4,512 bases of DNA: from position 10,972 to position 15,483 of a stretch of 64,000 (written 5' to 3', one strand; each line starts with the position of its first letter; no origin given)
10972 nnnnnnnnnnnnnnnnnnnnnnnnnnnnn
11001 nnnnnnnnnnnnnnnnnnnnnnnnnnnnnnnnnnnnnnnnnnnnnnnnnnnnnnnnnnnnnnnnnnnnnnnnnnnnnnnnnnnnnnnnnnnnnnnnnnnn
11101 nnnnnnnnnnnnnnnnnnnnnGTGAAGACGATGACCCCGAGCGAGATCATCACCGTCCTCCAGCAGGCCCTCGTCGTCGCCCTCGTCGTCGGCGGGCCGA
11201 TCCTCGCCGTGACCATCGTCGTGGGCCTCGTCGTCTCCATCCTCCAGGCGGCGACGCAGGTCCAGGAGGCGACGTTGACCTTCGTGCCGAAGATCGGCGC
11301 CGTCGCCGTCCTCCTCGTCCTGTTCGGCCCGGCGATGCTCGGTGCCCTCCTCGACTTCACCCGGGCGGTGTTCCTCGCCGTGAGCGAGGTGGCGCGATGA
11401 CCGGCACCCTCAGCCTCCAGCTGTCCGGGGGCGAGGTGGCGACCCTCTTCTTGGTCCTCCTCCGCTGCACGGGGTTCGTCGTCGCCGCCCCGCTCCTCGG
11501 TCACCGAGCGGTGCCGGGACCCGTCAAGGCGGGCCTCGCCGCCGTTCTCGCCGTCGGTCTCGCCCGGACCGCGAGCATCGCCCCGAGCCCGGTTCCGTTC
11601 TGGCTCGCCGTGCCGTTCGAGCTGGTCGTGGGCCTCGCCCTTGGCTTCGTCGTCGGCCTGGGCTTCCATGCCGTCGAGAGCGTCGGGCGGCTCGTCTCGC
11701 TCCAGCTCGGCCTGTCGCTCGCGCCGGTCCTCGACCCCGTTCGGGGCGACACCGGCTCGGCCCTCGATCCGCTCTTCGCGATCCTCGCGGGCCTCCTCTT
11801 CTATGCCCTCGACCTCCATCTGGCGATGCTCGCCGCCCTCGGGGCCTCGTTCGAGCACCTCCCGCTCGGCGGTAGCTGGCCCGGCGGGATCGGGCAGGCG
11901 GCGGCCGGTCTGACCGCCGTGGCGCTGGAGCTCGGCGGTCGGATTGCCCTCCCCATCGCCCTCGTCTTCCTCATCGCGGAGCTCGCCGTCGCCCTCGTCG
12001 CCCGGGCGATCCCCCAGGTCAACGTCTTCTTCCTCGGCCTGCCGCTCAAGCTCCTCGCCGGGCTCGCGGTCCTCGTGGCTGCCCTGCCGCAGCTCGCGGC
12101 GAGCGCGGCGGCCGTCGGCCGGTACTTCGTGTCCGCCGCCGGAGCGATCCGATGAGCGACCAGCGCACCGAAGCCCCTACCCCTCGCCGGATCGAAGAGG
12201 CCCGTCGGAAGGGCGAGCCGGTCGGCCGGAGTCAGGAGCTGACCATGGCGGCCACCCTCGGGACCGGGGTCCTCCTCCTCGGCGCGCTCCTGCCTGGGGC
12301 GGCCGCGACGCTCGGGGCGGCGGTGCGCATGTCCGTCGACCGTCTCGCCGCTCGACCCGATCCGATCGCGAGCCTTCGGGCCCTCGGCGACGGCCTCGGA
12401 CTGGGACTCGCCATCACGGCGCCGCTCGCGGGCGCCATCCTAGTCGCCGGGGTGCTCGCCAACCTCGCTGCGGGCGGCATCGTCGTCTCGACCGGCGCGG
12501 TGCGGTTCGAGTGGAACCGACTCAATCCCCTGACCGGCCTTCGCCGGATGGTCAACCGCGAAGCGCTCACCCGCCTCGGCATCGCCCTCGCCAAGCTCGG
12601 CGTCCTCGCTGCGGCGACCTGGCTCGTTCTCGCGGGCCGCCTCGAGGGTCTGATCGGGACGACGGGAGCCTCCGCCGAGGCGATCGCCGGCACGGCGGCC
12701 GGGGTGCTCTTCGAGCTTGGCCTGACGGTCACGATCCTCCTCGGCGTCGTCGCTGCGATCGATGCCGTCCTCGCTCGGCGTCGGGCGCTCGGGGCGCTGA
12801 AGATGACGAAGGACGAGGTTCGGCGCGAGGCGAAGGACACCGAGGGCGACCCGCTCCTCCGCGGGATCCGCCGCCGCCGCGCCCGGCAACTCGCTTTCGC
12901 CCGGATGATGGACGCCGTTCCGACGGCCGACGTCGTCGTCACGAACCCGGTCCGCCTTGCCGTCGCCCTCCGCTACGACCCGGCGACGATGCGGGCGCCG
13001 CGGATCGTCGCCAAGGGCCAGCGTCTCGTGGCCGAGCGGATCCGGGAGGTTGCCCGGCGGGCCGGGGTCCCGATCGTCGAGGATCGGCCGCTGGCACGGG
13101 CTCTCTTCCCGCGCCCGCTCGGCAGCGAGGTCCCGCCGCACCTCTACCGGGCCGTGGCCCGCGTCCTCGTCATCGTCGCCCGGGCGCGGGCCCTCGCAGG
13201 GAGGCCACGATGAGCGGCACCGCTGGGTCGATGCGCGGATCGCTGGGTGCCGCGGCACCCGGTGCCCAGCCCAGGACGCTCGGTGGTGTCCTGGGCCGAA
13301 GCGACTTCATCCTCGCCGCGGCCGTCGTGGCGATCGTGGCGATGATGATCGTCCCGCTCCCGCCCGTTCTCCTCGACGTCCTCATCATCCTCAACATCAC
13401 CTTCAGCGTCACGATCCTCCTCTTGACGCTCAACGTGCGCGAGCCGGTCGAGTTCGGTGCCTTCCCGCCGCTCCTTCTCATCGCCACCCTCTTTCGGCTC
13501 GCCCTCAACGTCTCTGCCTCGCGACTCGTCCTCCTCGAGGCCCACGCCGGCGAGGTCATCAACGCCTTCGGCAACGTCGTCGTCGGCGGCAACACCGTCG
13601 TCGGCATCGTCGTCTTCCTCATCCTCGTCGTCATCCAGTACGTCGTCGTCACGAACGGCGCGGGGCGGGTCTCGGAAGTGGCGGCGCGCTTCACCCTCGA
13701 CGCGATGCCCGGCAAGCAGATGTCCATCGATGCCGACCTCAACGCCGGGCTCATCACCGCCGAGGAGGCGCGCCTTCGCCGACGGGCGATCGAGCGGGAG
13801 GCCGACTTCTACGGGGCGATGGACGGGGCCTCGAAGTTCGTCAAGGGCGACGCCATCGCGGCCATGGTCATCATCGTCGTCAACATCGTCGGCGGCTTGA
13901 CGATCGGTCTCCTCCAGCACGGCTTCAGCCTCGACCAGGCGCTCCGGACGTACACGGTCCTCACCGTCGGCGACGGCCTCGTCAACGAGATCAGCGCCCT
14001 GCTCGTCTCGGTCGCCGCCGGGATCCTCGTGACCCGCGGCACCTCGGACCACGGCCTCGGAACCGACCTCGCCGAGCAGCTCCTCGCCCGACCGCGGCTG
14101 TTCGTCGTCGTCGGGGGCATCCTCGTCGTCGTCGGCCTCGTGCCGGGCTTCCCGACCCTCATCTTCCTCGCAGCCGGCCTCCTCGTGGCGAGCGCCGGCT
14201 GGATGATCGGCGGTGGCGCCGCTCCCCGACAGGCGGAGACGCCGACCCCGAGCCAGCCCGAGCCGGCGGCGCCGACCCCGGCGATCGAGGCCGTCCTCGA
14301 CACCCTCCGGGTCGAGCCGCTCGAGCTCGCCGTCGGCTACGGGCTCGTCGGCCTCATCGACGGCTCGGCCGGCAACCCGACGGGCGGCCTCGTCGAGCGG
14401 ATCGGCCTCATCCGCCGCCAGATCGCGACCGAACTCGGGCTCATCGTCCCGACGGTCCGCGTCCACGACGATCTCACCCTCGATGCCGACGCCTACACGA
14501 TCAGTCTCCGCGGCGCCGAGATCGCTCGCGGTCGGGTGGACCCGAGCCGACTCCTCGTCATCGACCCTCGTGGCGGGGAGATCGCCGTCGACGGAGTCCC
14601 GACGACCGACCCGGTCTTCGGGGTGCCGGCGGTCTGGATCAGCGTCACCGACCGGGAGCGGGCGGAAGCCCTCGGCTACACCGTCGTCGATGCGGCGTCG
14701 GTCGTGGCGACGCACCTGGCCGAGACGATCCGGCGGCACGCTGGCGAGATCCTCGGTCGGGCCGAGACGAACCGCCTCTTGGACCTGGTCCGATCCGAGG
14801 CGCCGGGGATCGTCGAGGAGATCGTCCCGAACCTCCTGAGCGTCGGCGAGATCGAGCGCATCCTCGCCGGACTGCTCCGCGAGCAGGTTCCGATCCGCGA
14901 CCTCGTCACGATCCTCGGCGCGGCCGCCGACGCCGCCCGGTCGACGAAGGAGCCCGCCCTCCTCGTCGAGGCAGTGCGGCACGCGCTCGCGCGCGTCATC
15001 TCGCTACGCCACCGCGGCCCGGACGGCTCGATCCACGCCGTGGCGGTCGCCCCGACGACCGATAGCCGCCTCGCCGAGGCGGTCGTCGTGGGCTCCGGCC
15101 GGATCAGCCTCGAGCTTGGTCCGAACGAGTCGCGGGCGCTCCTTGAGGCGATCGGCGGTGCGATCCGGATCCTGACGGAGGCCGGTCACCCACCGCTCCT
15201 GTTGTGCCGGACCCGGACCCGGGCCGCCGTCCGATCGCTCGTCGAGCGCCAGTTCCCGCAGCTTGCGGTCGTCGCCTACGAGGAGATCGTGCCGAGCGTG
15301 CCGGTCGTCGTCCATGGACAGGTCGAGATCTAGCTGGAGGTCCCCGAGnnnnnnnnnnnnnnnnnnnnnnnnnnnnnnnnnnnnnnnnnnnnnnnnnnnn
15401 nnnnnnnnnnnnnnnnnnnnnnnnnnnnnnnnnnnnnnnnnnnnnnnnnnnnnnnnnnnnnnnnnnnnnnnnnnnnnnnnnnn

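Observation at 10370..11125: fliP carries an in-frame TGA (10703-10705) at a conserved hydrophobic position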

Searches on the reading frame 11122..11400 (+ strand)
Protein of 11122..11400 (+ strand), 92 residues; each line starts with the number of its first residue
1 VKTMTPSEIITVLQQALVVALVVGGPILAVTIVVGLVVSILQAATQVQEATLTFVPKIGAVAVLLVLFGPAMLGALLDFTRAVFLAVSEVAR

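Call 18: search_protein_families(library=pfam, proteins=[window:11122-11400:+], max_evalue=0.01)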
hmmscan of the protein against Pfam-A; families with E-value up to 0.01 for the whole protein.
window:11122-11400:+ (92 aa): 1 family
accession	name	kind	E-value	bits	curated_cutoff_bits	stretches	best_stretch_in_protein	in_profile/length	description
PF01313.24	Bac_export_3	-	3.5e-26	91.4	25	1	9-81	2-74/74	Bacterial export proteins, family 3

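Call 38: find_encoding_contigs(protein=window:11131-11400:+, flank=10000, max_places=10)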
Protein window:11131-11400:+ (89 aa): 2 contigs read that carry it; 2 places shown.
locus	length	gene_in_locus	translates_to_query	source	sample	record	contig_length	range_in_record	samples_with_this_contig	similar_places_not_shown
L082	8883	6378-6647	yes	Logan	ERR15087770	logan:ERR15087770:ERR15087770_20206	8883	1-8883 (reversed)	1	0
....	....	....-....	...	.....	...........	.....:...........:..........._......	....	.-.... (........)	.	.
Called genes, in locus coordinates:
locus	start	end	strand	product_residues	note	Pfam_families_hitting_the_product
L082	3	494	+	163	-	?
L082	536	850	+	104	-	PF06289:FlbD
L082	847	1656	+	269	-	PF01618:MotA_ExbB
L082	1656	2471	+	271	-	PF13677:MotB_plug, PF00691:OmpA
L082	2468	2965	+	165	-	PF03748:FliL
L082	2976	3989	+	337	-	PF02154:FliM, PF01052:FliMN_C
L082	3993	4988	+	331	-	PF01052:FliMN_C, PF28396:SepQ_C (weak)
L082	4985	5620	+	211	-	PF04347:FliO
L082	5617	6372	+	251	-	PF00813:FliP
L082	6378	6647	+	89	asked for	PF01313:Bac_export_3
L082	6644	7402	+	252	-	PF01311:Bac_export_1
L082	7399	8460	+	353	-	PF01312:Bac_export_2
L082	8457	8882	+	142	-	?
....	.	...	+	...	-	?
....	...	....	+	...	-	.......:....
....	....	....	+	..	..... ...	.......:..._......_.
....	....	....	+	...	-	?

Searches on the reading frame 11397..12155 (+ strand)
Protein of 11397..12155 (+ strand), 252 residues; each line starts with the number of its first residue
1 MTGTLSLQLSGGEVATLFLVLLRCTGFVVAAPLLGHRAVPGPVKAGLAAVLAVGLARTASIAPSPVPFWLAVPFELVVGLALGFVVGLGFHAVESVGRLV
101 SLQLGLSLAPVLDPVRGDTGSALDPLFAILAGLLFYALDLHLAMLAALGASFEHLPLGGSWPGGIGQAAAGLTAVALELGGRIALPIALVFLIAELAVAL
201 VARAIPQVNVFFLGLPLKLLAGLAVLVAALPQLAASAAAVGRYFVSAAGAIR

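Call 18: search_protein_families(library=pfam, proteins=[window:11397-12155:+], max_evalue=0.01)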
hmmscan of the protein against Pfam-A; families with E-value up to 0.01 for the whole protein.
window:11397-12155:+ (252 aa): 1 family
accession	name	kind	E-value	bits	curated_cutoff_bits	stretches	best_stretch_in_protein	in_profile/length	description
PF01311.25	Bac_export_1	-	7.8e-51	173.3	27.8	1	15-235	2-221/230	Bacterial export proteins, family 1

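Call 24: find_encoding_contigs(protein=window:11397-12155:+, flank=10000, max_places=10)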
Protein window:11397-12155:+ (252 aa): 3 contigs read that carry it; 3 places shown.
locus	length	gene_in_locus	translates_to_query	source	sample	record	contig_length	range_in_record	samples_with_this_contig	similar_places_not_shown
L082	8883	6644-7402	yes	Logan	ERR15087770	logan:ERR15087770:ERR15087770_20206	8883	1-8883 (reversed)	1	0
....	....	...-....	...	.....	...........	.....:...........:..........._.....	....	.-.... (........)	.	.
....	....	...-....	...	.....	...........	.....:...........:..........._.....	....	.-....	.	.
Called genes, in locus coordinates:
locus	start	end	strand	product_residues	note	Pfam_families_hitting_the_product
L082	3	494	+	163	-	?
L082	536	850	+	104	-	PF06289:FlbD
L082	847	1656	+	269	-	PF01618:MotA_ExbB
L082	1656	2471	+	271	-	PF13677:MotB_plug, PF00691:OmpA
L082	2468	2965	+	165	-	PF03748:FliL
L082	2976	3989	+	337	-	PF02154:FliM, PF01052:FliMN_C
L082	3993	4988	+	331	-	PF01052:FliMN_C, PF28396:SepQ_C (weak)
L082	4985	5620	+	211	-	PF04347:FliO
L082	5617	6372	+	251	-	PF00813:FliP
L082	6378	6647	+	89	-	PF01313:Bac_export_3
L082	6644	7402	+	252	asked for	PF01311:Bac_export_1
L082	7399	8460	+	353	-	PF01312:Bac_export_2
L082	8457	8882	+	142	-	?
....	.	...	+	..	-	?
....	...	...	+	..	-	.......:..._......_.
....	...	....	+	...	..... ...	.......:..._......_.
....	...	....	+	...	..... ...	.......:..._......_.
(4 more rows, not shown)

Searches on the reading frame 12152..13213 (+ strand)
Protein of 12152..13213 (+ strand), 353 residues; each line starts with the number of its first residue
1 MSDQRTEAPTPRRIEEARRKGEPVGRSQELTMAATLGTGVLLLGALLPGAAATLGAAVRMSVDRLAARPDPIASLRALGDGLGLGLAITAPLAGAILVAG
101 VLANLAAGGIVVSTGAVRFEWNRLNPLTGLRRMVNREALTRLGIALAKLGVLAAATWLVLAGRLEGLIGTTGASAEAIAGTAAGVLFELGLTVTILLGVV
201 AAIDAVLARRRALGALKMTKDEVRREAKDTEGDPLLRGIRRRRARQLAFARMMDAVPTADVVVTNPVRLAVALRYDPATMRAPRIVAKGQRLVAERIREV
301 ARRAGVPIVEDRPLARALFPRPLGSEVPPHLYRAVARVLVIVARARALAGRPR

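Call 19: search_protein_families(library=pfam, proteins=[window:12152-13213:+], max_evalue=0.01)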
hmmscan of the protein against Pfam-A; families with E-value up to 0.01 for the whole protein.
window:12152-13213:+ (353 aa): 1 family
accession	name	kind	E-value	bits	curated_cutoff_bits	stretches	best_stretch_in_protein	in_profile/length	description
PF01312.24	Bac_export_2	-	6e-97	325.3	24.4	1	4-342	2-335/335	FlhB HrpN YscU SpaS Family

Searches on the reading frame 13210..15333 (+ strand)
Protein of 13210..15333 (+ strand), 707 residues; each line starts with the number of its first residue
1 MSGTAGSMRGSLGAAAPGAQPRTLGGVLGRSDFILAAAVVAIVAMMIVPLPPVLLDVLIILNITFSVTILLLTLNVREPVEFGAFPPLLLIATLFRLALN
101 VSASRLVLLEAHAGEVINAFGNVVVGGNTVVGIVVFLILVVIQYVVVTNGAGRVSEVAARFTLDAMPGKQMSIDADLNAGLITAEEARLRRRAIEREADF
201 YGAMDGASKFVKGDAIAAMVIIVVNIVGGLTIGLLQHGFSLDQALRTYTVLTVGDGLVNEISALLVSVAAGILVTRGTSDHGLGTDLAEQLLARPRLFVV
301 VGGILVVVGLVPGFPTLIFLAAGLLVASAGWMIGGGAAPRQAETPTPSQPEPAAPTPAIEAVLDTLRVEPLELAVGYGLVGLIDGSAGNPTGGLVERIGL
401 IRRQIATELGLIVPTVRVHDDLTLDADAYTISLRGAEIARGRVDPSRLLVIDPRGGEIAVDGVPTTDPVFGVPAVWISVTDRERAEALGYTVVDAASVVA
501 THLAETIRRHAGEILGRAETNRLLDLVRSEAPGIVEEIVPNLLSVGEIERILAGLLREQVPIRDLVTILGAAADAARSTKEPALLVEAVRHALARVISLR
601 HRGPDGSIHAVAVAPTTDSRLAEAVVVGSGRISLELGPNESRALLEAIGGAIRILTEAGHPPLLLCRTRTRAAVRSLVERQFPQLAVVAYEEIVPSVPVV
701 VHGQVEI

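Call 19: search_protein_families(library=pfam, proteins=[window:13210-15333:+], max_evalue=0.01)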
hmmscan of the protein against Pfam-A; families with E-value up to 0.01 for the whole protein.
window:13210-15333:+ (707 aa): 1 family
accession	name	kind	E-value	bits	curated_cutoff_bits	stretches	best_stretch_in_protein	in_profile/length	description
PF00771.25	FHIPEP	-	1.5e-244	813.9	29.1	1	42-696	1-655/657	FHIPEP family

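Call 23: find_encoding_contigs(protein=window:13210-15333:+, flank=10000, max_places=10)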
Protein window:13210-15333:+ (707 aa): no gene with exactly this product is on record in the collection.
